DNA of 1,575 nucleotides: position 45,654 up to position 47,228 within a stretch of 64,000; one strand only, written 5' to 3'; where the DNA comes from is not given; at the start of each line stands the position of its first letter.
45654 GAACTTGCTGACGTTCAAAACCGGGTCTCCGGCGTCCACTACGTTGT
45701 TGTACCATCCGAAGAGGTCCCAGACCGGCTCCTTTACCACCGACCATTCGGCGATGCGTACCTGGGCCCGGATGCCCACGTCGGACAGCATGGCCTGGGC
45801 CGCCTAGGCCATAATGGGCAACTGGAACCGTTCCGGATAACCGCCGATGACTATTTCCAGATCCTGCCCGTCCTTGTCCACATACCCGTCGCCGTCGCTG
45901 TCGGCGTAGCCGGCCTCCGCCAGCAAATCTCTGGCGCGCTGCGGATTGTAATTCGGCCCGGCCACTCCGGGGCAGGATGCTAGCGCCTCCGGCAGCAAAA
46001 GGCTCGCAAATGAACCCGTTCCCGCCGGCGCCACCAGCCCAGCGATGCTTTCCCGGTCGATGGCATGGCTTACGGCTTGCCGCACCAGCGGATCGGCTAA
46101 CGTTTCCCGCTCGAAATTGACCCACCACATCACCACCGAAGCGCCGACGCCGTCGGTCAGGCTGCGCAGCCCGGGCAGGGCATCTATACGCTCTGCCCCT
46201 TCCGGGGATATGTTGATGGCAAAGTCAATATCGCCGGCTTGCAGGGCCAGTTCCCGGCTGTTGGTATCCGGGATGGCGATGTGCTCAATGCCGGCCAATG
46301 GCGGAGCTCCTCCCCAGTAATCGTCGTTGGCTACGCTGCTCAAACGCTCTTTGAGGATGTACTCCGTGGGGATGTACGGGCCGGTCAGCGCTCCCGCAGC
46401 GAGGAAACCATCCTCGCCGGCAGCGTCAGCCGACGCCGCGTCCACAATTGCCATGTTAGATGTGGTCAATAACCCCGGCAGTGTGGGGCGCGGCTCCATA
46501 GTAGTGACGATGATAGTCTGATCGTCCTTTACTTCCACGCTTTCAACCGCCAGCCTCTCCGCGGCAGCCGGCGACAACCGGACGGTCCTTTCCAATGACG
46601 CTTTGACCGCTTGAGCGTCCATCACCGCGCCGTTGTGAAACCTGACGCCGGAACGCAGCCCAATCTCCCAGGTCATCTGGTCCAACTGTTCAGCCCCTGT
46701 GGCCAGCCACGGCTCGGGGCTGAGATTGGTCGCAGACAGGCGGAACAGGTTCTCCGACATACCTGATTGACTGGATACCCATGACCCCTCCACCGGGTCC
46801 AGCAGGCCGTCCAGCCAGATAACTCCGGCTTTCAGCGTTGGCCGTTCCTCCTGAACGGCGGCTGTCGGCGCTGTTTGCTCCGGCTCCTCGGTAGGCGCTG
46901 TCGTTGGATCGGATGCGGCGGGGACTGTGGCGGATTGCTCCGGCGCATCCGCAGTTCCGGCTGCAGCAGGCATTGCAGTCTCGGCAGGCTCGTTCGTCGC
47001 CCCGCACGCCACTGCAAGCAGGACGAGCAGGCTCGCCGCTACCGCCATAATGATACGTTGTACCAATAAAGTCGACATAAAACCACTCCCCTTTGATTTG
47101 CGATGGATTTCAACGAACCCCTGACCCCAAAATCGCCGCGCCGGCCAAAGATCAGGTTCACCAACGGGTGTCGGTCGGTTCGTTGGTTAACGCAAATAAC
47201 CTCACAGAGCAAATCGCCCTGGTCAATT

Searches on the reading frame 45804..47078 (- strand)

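Call 30: search_protein_families(library=ncbifam, proteins=[window:45804-47078:-], max_evalue=0.00001)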
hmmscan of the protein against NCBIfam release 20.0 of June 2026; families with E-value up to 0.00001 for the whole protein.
window:45804-47078:- (424 aa): 8 families
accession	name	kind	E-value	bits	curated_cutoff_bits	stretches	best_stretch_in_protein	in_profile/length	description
NF045468.1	Opp5A_nikA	equivalog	9.2e-56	189.3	600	1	92-424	30-349/488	nickel ABC transporter substrate-binding protein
TIGR02294.1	nickel_nikA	equivalog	5.8e-29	101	393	1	103-410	31-346/501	nickel ABC transporter substrate-binding protein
NF045467.1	Opp4A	equivalog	5.7e-24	84.3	650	1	178-411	153-401/556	oligopeptide ABC transporter substrate-binding protein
NF011942.0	PRK15413.1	equivalog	1.7e-23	83.1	594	1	133-393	84-345/512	glutathione ABC transporter substrate-binding protein GsiB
NF047575.1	opine_bind_CntA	exception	5.4e-22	78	800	1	132-410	89-379/535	staphylopine-dependent metal ABC transporter substrate-binding lipoprotein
TIGR04028.1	SBP_KPN_01854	hypoth_equivalog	1.1e-18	67.1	468.5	1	118-411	41-350/509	TIGR04028 family ABC transporter substrate-binding protein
NF043070.1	DppA_dipep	equivalog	1.3e-08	33.9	1005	1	180-393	154-370/535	dipeptide ABC transporter periplasmic-binding protein DppA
NF011689.0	PRK15109.1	equivalog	4.7e-06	25.5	560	1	178-394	157-376/547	ABC transporter substrate-binding protein SapA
